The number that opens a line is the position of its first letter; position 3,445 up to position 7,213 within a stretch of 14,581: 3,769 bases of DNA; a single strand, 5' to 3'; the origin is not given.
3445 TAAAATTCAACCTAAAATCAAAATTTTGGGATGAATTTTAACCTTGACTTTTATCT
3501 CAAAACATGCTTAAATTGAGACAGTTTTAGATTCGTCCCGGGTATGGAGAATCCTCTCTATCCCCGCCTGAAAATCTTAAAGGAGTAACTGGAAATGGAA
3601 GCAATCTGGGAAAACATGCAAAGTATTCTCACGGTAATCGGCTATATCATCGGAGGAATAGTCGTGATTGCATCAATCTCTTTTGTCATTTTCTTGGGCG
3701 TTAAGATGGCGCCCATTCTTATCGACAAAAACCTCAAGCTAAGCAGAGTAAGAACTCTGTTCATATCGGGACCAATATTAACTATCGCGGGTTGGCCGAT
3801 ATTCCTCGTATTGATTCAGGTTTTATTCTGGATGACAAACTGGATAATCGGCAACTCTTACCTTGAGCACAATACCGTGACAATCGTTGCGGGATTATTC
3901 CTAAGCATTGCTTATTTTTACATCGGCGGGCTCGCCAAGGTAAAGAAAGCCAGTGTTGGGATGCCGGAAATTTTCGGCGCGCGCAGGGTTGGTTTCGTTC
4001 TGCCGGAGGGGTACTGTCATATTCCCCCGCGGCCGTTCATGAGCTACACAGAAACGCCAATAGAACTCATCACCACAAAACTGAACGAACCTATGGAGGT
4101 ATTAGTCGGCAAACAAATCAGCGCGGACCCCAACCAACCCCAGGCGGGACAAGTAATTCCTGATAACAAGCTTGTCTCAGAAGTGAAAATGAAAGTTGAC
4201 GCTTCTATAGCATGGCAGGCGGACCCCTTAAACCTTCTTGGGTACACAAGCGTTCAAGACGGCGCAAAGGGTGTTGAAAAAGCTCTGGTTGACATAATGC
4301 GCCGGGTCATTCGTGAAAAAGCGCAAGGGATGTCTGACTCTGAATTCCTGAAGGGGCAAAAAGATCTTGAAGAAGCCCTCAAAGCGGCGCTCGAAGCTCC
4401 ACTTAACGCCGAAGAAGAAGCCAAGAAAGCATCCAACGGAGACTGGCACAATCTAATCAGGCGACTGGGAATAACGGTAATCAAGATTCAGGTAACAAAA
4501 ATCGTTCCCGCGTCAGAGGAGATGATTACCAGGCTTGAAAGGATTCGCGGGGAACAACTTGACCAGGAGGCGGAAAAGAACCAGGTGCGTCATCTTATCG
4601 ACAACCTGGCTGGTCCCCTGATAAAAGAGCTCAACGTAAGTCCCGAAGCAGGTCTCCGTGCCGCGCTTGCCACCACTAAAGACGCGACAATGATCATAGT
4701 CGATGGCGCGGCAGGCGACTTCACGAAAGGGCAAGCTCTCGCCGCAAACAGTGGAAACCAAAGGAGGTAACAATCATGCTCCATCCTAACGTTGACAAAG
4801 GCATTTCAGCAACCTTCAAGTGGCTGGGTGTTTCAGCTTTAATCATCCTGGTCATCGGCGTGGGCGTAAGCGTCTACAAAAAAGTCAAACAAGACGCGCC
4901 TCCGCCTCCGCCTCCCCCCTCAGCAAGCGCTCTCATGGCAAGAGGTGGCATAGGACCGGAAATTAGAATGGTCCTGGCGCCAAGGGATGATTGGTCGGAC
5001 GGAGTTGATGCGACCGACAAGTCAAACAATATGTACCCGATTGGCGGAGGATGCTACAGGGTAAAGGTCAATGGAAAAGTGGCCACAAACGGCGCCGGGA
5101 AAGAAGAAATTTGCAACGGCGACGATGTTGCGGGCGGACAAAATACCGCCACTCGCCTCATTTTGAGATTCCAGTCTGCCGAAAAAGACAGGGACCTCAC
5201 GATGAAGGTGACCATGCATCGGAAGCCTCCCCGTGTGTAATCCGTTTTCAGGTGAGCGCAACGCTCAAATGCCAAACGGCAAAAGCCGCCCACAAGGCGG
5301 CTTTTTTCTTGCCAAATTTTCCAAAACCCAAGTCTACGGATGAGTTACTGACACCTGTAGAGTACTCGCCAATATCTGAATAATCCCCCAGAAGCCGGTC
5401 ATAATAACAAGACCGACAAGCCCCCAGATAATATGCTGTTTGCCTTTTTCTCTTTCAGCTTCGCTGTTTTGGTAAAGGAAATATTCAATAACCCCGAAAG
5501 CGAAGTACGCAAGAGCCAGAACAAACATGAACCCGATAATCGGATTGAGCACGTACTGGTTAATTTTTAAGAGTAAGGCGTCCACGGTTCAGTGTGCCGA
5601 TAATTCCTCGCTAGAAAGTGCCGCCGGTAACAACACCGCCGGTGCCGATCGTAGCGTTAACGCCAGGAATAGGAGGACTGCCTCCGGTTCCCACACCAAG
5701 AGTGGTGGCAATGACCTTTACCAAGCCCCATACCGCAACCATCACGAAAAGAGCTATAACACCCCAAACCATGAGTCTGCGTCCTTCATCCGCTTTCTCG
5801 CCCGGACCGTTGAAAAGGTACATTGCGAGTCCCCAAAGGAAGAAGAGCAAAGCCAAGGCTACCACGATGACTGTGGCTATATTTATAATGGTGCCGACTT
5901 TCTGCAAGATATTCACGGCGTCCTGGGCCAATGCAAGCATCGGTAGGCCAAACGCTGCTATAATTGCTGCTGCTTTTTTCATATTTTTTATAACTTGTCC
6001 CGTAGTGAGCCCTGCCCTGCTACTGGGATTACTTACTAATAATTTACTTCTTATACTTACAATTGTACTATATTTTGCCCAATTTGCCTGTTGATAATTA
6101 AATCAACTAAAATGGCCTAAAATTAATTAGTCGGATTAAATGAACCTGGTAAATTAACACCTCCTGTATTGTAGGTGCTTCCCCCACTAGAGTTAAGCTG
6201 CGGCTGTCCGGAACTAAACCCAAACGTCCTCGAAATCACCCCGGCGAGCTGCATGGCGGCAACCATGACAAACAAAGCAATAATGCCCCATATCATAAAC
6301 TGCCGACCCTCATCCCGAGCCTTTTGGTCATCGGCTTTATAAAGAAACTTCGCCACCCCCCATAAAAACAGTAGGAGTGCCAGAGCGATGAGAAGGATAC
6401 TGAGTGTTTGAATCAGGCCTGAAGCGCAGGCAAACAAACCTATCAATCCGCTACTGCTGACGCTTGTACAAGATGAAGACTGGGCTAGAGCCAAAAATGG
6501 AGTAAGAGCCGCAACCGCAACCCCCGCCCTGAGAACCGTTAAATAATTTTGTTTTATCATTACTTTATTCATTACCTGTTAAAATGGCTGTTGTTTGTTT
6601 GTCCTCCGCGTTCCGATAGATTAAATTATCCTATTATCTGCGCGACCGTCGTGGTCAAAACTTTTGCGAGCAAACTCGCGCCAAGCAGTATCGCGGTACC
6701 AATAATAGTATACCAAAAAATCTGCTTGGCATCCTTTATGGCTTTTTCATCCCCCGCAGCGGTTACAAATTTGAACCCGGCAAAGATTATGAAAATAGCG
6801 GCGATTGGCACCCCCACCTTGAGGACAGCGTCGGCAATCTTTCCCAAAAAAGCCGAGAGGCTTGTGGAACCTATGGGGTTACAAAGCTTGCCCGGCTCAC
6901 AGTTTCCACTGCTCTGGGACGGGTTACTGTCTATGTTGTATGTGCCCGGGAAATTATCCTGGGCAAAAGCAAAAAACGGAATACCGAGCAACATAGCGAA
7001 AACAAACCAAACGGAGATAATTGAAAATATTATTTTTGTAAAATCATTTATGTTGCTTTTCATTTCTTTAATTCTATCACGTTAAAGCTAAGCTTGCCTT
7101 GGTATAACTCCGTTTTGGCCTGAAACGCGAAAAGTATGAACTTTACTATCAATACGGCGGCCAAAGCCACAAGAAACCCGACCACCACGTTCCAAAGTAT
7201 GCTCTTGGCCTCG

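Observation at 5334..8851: Six-gene co-directional cluster: orphan solute-binding protein followed by five tandem paralogous secreted two-helix membrane proteins (TrbC/VirB2-pilin-like)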

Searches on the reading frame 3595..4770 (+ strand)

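Call 3: search_protein_families(library=pfam, proteins=[window:3595-4770:+], max_evalue=0.1)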
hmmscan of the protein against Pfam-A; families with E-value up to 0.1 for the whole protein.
window:3595-4770:+ (391 aa): 1 family
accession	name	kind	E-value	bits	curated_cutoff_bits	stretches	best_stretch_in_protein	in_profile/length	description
PF01145.31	Band_7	-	1.4e-07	32.2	23.6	1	165-331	49-172/176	SPFH domain / Band 7 family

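Call 43: search_protein_families(library=ncbifam, proteins=[window:3595-4770:+], max_evalue=0.01)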
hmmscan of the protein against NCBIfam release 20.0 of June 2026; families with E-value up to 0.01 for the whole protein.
window:3595-4770:+ (391 aa): 0 families

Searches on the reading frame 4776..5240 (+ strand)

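Call 3: search_protein_families(library=pfam, proteins=[window:4776-5240:+], max_evalue=0.1)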
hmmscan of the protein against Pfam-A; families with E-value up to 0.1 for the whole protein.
window:4776-5240:+ (154 aa): 1 family
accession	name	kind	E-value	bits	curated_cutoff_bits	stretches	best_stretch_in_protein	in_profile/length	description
PF14478.12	DUF4430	-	0.027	15.3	23.8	1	96-118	44-66/72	Domain of unknown function (DUF4430)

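Call 43: search_protein_families(library=ncbifam, proteins=[window:4776-5240:+], max_evalue=0.01)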
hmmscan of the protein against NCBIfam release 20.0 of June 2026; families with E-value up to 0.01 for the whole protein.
window:4776-5240:+ (154 aa): 0 families

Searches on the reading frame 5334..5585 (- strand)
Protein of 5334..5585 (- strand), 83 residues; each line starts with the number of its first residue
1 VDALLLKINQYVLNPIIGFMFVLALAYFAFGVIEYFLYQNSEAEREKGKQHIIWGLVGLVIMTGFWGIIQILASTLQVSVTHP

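Call 3: search_protein_families(library=pfam, proteins=[window:5334-5585:-], max_evalue=0.1)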
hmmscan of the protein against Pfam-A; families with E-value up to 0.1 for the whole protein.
window:5334-5585:- (83 aa): 4 families
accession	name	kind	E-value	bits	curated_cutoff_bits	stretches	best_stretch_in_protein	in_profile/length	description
PF18895.5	T4SS_pilin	-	3.2e-06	27.5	26.6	1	13-72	13-71/71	Type IV secretion system pilin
PF03994.20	DUF350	-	0.014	15.8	26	1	19-73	46-97/133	Domain of Unknown Function (DUF350)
PF00520.37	Ion_trans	-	0.055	13.1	25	1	12-77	125-199/241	Ion transport protein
PF15879.10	MWFE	-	0.091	13.5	27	0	56-76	5-25/55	NADH-ubiquinone oxidoreductase MWFE subunit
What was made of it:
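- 5334..5585 (-): Pilin-like protein A (last-position type), 83 aa, GTG start: two helices only, no signal peptide. PF18895 3.2e-6, 27.5 bits (call 3).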

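Call 43: search_protein_families(library=ncbifam, proteins=[window:5334-5585:-], max_evalue=0.01)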
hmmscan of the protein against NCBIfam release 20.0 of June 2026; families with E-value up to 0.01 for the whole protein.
window:5334-5585:- (83 aa): 2 families
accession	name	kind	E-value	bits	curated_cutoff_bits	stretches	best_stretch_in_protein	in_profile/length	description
NF045849.1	ICE_MMCAP2_0565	equivalog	3.4e-09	36.3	40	1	6-75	10-79/80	Mbov_0395 family pilin-like conjugal transfer protein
NF033486.1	harvest_ssl1498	equivalog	0.006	16.5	45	0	10-32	30-52/53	photosystem II assembly protein Psb34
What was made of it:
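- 5334..5585 (-): NF045849 'Mbov_0395 family pilin-like conjugal transfer protein' 3.4e-9, 36.3 bits against a cut-off of 40 (call 43).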

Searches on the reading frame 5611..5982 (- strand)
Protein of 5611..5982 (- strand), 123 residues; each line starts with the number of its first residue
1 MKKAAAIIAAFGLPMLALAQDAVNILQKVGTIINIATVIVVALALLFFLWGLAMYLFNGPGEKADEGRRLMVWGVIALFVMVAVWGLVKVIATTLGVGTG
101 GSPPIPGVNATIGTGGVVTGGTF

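Call 3: search_protein_families(library=pfam, proteins=[window:5611-5982:-], max_evalue=0.1)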
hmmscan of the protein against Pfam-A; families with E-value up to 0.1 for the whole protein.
window:5611-5982:- (123 aa): 2 families
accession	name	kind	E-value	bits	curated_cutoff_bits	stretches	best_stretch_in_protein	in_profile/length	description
PF18895.5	T4SS_pilin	-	4.1e-07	30.4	26.6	1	31-91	11-71/71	Type IV secretion system pilin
PF20100.4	DUF6490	-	0.0041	17.6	23.7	1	4-93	13-102/127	Family of unknown function (DUF6490)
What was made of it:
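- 5611..5982 (-): Pilin-like protein B (penultimate type), 123 aa: leader ending in ALA|Q, a two-helix hairpin, and a Gly-rich tail. Candidate bulk subunit. PF18895 4.1e-7, 30.4 bits (call 3).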

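Call 43: search_protein_families(library=ncbifam, proteins=[window:5611-5982:-], max_evalue=0.01)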
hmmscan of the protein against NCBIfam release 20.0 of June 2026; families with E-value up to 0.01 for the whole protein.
window:5611-5982:- (123 aa): 1 family
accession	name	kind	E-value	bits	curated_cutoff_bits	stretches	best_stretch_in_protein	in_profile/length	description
NF045849.1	ICE_MMCAP2_0565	equivalog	0.00033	20.3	40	1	24-94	7-79/80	Mbov_0395 family pilin-like conjugal transfer protein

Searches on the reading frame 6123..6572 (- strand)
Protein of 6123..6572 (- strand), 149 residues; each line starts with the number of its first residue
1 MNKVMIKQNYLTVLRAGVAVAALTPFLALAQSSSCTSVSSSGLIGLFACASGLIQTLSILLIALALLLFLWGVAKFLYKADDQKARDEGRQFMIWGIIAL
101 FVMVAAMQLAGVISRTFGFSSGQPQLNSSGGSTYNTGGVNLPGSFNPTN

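Call 3: search_protein_families(library=pfam, proteins=[window:6123-6572:-], max_evalue=0.1)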
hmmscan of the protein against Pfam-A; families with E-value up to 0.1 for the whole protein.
window:6123-6572:- (149 aa): 5 families
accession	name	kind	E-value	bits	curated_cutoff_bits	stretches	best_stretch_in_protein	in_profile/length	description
PF18895.5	T4SS_pilin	-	3.3e-05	24.3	26.6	1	53-113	12-71/71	Type IV secretion system pilin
PF11992.13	TgpA_N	-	0.012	15.1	30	1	14-125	79-192/333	TgpA N-terminal domain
PF12750.12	Maff2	-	0.017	15.4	27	1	54-104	8-61/70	Maff2 family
PF07331.16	TctB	-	0.018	15.7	29.1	1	45-118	30-97/137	Tripartite tricarboxylate transporter TctB family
PF07950.16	MCP1_TM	-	0.019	16.1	22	1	53-113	33-97/105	MDM10-complementing protein 1, transmembrane domain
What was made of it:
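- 6123..6572 (-): Pilin-like protein C (variable middle position, B-related), 149 aa: leader ending in ALA|Q, a Cys pair, a two-helix hairpin, and a Gly/Ser/Asn-rich tail. PF18895 3.3e-5, 24.3 bits, just under the 26.6 cut-off (call 3).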

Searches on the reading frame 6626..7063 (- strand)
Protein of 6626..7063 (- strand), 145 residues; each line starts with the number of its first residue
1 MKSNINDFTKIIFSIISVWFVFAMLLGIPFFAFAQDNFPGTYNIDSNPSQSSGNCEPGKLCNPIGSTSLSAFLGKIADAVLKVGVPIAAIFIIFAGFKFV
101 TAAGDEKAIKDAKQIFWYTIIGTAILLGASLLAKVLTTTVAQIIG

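Call 3: search_protein_families(library=pfam, proteins=[window:6626-7063:-], max_evalue=0.1)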
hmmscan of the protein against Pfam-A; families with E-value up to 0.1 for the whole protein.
window:6626-7063:- (145 aa): 1 family
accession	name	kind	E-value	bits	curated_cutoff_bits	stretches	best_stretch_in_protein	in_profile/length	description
PF18895.5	T4SS_pilin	-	8.2e-10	39.1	26.6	1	66-136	2-71/71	Type IV secretion system pilin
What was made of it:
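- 6626..7063 (-): Pilin-like protein D (position-2 type), 145 aa: leader ending in AFA|Q, a Cys pair, then a two-helix hairpin. Shares an ATGA overlap with E. PF18895 8.2e-10, 39.1 bits (call 3).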

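Call 43: search_protein_families(library=ncbifam, proteins=[window:6626-7063:-], max_evalue=0.01)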
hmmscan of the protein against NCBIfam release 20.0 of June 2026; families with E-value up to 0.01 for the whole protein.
window:6626-7063:- (145 aa): 1 family
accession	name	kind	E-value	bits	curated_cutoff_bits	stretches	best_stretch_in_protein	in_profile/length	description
NF045849.1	ICE_MMCAP2_0565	equivalog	1.7e-05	24.4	40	1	67-137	7-77/80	Mbov_0395 family pilin-like conjugal transfer protein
